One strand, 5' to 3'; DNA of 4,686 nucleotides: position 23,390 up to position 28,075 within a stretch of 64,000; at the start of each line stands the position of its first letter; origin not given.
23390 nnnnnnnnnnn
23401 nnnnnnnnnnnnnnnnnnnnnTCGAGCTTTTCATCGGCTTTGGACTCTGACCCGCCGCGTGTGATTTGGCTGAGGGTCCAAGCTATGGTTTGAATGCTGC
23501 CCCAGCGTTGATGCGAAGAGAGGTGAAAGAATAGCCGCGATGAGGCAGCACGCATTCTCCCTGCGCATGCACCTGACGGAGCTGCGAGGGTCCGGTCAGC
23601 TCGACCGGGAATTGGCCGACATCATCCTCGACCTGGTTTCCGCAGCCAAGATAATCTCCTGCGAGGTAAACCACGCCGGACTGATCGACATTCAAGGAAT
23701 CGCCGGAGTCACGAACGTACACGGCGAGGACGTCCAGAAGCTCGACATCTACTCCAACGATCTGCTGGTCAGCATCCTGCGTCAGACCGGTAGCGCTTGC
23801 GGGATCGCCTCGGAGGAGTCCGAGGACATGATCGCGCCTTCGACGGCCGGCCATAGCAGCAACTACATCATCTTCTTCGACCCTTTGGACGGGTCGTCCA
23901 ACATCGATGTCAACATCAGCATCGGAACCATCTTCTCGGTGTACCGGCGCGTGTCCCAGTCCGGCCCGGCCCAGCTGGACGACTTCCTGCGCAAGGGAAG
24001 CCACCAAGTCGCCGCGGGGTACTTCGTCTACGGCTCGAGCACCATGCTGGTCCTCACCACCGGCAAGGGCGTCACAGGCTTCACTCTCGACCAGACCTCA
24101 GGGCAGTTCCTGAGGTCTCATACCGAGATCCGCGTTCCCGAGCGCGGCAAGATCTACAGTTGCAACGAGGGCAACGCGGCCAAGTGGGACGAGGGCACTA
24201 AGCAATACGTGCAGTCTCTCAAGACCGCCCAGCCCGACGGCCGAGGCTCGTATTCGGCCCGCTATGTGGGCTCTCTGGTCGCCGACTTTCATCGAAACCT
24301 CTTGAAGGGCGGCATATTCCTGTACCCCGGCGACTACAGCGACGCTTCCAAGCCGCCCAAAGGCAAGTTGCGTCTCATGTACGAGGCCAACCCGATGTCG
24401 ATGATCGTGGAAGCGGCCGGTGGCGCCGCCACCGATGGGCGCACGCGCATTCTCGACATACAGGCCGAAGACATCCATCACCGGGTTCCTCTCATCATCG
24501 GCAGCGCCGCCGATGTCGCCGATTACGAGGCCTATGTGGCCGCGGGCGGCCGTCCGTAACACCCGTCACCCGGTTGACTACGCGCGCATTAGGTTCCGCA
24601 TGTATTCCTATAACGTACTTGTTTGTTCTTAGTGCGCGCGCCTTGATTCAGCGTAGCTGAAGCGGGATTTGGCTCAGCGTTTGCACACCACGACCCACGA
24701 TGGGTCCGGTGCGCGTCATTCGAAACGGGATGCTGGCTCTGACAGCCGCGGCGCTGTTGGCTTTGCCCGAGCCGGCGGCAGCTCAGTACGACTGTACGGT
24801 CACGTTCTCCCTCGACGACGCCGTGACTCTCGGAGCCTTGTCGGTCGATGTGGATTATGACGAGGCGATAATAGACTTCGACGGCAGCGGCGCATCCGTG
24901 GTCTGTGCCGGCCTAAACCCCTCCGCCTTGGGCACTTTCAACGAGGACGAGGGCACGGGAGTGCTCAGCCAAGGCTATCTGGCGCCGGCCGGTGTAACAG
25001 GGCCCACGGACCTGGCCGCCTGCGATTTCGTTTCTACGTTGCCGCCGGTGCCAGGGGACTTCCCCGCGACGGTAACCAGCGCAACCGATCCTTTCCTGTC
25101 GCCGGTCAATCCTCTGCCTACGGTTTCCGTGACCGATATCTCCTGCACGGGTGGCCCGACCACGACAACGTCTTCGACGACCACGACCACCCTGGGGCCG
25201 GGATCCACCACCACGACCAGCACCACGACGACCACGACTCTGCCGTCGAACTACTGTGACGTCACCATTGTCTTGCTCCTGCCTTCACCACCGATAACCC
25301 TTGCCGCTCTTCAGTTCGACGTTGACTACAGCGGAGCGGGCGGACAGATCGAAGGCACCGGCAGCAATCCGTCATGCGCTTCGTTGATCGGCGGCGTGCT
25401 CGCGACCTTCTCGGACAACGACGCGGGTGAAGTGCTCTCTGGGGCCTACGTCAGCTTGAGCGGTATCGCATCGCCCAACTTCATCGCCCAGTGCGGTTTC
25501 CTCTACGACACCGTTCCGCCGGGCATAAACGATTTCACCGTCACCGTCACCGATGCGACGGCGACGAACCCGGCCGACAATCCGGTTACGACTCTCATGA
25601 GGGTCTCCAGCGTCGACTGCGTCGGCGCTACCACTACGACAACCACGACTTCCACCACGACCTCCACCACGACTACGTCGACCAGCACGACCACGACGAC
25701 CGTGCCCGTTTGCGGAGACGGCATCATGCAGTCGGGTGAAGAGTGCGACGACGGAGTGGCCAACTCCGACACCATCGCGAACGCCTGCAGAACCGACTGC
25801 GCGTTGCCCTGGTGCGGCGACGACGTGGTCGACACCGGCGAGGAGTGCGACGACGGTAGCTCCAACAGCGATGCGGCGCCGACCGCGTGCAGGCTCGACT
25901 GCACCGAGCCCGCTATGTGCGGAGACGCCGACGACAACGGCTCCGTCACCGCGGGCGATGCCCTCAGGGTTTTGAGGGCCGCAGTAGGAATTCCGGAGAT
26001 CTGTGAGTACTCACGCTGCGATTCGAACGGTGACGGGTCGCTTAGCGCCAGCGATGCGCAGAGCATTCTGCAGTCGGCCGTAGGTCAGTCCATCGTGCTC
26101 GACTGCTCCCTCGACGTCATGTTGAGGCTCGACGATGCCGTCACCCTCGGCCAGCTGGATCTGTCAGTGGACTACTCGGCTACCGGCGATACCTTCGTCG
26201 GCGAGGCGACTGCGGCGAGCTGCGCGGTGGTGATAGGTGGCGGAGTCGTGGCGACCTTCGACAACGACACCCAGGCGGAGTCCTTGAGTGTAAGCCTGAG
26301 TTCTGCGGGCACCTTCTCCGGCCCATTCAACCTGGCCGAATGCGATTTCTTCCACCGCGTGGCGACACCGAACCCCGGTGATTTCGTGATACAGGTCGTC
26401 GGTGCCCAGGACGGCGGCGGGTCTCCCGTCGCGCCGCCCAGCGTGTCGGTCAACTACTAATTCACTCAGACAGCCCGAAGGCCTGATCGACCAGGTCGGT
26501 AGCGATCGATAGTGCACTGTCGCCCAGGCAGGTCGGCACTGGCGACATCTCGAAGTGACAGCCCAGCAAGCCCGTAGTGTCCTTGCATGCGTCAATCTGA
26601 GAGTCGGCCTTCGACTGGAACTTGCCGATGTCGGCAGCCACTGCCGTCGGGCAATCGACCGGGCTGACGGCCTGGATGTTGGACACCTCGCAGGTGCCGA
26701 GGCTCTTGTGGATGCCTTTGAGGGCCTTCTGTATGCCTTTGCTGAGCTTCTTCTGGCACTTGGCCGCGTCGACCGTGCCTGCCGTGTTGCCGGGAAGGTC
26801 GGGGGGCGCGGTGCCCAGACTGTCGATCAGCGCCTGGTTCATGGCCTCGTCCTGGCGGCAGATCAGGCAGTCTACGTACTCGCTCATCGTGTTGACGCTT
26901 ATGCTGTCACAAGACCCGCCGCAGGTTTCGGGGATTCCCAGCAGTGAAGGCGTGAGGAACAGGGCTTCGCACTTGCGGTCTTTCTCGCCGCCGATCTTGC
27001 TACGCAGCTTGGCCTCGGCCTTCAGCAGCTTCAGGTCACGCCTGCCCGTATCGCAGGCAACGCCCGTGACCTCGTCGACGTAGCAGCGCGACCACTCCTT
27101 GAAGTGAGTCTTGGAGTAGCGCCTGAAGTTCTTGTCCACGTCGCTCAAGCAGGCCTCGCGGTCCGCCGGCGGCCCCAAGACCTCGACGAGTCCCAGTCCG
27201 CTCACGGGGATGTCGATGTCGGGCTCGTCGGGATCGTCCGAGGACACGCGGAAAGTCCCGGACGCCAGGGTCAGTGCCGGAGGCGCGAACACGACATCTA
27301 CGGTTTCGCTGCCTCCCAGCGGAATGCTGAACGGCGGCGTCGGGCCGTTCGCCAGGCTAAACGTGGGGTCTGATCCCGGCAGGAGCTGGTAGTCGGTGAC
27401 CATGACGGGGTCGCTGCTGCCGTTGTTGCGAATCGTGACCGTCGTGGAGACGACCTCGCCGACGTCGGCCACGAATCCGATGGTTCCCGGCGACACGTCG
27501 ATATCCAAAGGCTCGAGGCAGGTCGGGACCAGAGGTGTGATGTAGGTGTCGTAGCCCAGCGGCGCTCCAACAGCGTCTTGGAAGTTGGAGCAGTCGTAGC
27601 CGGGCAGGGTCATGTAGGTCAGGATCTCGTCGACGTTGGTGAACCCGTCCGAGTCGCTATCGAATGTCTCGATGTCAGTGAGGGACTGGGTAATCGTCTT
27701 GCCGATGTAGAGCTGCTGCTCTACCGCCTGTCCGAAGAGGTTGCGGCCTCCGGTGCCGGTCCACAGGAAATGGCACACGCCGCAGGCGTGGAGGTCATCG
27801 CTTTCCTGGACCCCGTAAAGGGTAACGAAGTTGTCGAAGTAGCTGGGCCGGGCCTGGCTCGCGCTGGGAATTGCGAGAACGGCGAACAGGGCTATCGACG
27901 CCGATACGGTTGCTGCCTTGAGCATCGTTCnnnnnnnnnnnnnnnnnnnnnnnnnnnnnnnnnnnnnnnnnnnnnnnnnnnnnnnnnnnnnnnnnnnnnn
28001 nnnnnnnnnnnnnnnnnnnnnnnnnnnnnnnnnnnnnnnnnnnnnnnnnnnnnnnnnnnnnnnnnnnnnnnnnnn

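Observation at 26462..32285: Operon of three secreted proteins (beta-helix, pentahaem cytochrome, monohaem Ig-like protein) that all carry the same unassigned Cys-framed helical domain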

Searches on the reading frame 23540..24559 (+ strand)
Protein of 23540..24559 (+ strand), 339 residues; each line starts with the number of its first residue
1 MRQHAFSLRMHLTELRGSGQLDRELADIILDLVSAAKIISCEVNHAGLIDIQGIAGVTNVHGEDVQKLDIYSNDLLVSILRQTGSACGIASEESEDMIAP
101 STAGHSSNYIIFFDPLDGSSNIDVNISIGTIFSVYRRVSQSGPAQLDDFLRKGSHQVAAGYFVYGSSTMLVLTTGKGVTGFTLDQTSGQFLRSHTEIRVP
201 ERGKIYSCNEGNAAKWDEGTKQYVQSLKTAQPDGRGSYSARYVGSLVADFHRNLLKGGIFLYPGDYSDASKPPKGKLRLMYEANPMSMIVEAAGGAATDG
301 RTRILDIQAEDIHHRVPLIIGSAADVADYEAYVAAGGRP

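Call 15: search_protein_families(library=pfam, proteins=[window:23540-24559:+], max_evalue=0.001)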
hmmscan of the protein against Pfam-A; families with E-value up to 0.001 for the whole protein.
window:23540-24559:+ (339 aa): 2 families
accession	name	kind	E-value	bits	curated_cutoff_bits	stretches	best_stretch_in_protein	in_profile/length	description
PF00316.25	FBPase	-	4.2e-60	203.1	34.8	1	20-194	16-190/191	Fructose-1-6-bisphosphatase, N-terminal domain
PF18913.5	FBPase_C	-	1e-45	155.1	27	1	199-333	1-126/127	Fructose-1-6-bisphosphatase, C-terminal domain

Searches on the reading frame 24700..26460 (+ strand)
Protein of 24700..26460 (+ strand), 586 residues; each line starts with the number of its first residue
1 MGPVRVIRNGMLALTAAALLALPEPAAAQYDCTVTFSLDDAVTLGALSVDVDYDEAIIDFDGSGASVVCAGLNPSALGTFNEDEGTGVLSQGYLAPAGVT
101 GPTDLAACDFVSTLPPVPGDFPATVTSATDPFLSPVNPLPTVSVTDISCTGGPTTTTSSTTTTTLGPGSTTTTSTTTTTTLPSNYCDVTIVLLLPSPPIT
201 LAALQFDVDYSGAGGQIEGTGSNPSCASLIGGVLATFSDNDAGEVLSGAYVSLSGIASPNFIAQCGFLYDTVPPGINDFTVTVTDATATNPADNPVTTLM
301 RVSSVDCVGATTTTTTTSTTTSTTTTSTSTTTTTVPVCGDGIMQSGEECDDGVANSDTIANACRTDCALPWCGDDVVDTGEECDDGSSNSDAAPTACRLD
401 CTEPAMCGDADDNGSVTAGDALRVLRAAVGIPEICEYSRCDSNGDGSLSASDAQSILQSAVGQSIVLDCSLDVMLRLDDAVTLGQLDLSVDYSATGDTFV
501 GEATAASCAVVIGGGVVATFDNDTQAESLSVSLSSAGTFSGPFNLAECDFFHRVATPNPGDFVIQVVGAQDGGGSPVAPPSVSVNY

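Call 3: search_protein_families(library=pfam, proteins=[window:24700-26460:+], max_evalue=0.1)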
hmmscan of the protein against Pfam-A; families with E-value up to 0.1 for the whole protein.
window:24700-26460:+ (586 aa): 3 families
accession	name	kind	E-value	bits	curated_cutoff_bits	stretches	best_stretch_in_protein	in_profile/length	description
PF13948.11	DUF4215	-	2.8e-08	34.4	27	1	334-363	17-46/47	Domain of unknown function (DUF4215)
PF00404.24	Dockerin_1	-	3.5e-05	24.3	22.9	1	408-455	2-51/57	Dockerin type I domain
PF13405.12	EF-hand_6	-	0.0098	16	25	0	439-459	8-28/30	EF-hand domain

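Call 4: search_protein_families(library=ncbifam, proteins=[window:24700-26460:+], max_evalue=0.1)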
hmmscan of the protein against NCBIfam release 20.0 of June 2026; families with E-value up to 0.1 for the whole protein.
window:24700-26460:+ (586 aa): 1 family
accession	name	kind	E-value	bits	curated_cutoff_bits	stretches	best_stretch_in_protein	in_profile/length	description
TIGR02232.1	myxo_disulf_rpt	repeat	1.9e-06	27.6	20.8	2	337-357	3-24/38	cysteine-rich acidic repeat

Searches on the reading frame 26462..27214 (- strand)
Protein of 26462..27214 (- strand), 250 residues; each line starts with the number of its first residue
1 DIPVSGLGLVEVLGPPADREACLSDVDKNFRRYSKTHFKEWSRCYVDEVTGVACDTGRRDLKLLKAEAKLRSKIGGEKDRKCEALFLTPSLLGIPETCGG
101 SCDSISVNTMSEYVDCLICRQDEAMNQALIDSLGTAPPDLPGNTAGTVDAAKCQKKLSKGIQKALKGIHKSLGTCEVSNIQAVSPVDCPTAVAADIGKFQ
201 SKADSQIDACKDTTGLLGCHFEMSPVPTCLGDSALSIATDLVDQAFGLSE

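Call 11: find_homologous_proteins(query=window:26462-27214:-)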
Query window:26462-27214:- (250 aa): 5 proteins with E <= 0.001 among 853 candidates.
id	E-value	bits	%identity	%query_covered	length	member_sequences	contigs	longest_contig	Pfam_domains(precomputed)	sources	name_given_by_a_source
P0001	3.7e-80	287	54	99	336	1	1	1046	-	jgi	jgi:hypothetical protein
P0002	5.6e-77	277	53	100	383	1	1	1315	-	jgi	jgi:hypothetical protein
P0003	1.3e-73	266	50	100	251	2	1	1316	-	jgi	jgi:hypothetical protein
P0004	4.7e-67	244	46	99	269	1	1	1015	-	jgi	jgi:hypothetical protein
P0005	6.7e-38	149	47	66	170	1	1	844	-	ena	-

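Call 25: search_protein_representatives(alignment_id=A1)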
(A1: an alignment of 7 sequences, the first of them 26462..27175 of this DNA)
Query: 7 sequences, 251 profile positions. Proteins with E-value up to 0.001 (for the whole library): 299; up to 1e-10: 87; up to 1e-30: 30. The best 150 are listed.
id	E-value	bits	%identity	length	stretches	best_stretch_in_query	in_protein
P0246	9.9e-94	329.9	-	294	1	1-249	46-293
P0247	3.5e-92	324.8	-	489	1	1-250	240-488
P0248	2.3e-90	318.9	-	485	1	1-250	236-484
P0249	1.2e-81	290.3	-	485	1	3-251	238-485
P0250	6.0e-74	265.1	-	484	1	3-248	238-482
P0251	2.4e-71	256.6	-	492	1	1-251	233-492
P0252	4.7e-69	249.1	-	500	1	1-250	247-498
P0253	1.2e-68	247.8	-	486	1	2-247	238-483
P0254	8.7e-67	241.6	-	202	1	51-248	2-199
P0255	1.4e-65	237.7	-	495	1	3-251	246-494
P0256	3.6e-64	233.0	-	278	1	1-246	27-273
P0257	1.3e-63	231.3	-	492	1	3-249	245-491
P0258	1.9e-63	230.7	-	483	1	1-249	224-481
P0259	5.7e-63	229.1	-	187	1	66-249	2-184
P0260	2.9e-62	226.8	-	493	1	2-248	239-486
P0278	4.2e-28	114.9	-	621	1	22-237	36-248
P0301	1.1e-14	71.0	-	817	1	21-248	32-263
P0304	4.8e-14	68.8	-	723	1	21-248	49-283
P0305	6.2e-14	68.5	-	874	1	18-248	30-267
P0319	5.4e-12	62.1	-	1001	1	11-248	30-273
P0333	1.1e-10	57.8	-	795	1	12-246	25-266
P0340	2.2e-09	53.6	-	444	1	10-247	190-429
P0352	6.2e-09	52.1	-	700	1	23-248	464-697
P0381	5.0e-08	49.1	-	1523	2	20-248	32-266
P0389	1.1e-07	48.0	-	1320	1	8-248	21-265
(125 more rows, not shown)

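Call 27: search_protein_families(library=pfam, alignment_id=A2, max_evalue=0.0001)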
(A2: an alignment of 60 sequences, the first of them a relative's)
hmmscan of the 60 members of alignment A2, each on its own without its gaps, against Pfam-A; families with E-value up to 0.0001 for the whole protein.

A. member 1, P0278 (621 aa): 0 families

B. families by the number of members that match (of 60 scanned): 17 families
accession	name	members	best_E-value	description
PF13948.11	DUF4215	2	9.4e-07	Domain of unknown function (DUF4215)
PF07969.17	Amidohydro_3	1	1.2e-83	Amidohydrolase family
PF00932.25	LTD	1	4.7e-31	Lamin Tail Domain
PF07732.21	Cu-oxidase_3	1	2.4e-29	Multicopper oxidase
PF00963.24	Cohesin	1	3e-22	Cohesin domain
PF07731.20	Cu-oxidase_2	1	4.7e-20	Multicopper oxidase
PF18483.9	Lectin_L-type_dom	1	1.4e-18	Legume lectin beta-barrel domain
PF14240.11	YHYH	1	7.4e-15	YHYH protein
PF00139.26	Lectin_legB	1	2.5e-12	Legume lectin domain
PF01979.26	Amidohydro_1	1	3e-11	Amidohydrolase family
PF13620.12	CarboxypepD_reg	1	8.8e-06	Carboxypeptidase regulatory-like domain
PF07588.17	DUF1554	1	9.7e-06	Protein of unknown function (DUF1554)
PF03388.20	Lectin_leg-like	1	1.3e-05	Legume-like lectin family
PF19077.6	Big_13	1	2.8e-05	Bacterial Ig-like domain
PF04886.17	PT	1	3e-05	PT disordered repeat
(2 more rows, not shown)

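Call 55: list_cluster_members(proteins=[P0278, P0301, P0305, P0319, P0381, P0389, P0352, P0340, P0304, P0333])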
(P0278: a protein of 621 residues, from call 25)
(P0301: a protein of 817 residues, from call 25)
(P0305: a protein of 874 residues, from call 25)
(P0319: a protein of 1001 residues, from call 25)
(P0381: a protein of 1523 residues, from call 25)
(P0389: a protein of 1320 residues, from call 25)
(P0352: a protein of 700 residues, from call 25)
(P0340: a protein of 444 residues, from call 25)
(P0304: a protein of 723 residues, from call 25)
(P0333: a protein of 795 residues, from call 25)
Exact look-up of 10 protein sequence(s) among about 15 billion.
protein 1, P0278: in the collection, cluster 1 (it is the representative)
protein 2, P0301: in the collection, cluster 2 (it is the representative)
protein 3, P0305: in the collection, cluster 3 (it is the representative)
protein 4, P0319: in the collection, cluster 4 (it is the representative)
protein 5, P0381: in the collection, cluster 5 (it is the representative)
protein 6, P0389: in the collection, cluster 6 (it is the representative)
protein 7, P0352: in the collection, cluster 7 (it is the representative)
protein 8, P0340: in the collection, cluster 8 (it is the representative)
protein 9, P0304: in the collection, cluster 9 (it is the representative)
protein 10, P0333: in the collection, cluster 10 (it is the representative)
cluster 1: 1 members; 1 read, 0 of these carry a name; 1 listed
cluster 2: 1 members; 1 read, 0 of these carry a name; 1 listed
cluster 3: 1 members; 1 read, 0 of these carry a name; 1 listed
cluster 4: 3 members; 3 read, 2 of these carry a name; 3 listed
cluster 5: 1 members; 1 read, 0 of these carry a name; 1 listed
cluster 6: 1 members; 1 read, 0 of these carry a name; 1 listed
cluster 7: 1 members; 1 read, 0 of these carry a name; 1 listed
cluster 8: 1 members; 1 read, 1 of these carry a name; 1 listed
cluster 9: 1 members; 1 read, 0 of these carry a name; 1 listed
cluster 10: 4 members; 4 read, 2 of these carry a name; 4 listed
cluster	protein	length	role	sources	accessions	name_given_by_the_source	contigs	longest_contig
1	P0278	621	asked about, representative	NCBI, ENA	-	-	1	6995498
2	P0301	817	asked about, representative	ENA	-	-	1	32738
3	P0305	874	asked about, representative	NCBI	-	-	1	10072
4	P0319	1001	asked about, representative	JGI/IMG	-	hypothetical protein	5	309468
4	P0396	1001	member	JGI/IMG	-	hypothetical protein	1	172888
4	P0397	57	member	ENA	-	-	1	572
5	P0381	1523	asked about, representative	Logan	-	-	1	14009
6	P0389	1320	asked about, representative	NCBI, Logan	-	-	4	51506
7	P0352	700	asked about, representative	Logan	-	-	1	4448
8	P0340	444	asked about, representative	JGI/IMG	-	hypothetical protein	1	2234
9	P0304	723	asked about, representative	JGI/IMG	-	-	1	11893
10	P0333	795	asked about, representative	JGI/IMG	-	hypothetical protein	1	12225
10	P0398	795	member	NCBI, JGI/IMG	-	hypothetical protein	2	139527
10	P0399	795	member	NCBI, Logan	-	-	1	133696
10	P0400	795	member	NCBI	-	-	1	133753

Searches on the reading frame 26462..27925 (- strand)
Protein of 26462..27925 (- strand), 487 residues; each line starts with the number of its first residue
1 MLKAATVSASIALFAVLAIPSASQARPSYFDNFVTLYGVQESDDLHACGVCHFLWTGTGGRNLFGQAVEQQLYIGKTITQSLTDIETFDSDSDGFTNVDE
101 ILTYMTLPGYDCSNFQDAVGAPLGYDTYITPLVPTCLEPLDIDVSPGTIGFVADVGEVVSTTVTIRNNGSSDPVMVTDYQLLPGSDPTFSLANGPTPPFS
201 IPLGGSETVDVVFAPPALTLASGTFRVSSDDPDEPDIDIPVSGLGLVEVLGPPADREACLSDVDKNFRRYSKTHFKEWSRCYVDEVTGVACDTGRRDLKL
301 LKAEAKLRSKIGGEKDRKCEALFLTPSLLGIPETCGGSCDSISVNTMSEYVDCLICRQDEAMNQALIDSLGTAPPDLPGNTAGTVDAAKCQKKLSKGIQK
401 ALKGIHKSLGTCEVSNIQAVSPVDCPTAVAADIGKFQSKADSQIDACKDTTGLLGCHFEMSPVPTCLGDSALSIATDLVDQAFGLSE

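Call 3: search_protein_families(library=pfam, proteins=[window:26462-27925:-], max_evalue=0.1)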
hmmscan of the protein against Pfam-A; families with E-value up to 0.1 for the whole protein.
window:26462-27925:- (487 aa): 4 families
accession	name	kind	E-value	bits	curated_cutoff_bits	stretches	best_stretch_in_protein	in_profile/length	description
PF15780.11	ASH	-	0.00071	20.1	27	1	153-235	19-96/98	Abnormal spindle-like microcephaly-assoc'd, ASPM-SPD-2-Hydin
PF22073.2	Cep192_D4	-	0.0085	16.7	35.5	1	154-245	17-111/112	Cep192 domain 4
PF22544.2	HYDIN_VesB_CFA65-like_Ig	-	0.033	14.9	25.5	1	154-243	16-99/100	HYDIN/CFA65/VesB-like, Ig-like domain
PF24784.1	Temptin_C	-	0.049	14.6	27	1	46-101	25-74/98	Temptin C-terminal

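Call 4: search_protein_families(library=ncbifam, proteins=[window:26462-27925:-], max_evalue=0.1)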
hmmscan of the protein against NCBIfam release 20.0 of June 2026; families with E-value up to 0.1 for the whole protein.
window:26462-27925:- (487 aa): 2 families
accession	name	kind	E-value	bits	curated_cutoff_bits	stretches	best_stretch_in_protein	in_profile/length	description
NF012200.0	choice_anch_D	domain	1.5e-10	41.5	45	1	141-234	16-108/108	choice-of-anchor D domain-containing protein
NF041762.1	diheme_GEGP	equivalog_domain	0.00012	21.4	300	1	43-114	46-120/359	GEGP motif-containing diheme protein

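Call 22: search_solved_structures(query=window:26462-27925:-, max_evalue=1)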
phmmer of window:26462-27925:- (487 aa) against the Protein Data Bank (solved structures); distinct sequences matched with E-value up to 1: 1.
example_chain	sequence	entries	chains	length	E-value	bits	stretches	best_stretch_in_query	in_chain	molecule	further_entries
9kvf_A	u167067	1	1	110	0.34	13.1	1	156-218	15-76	2E10 light chain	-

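Call 53: search_protein_families(library=ncbifam, proteins=[window:26462-27925:-], max_evalue=0.01)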
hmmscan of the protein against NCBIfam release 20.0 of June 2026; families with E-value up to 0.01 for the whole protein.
window:26462-27925:- (487 aa): 2 families
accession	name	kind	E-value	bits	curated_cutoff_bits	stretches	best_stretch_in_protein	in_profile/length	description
NF012200.0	choice_anch_D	domain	1.5e-10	41.5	45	1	141-234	16-108/108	choice-of-anchor D domain-containing protein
NF041762.1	diheme_GEGP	equivalog_domain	0.00012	21.4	300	1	43-114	46-120/359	GEGP motif-containing diheme protein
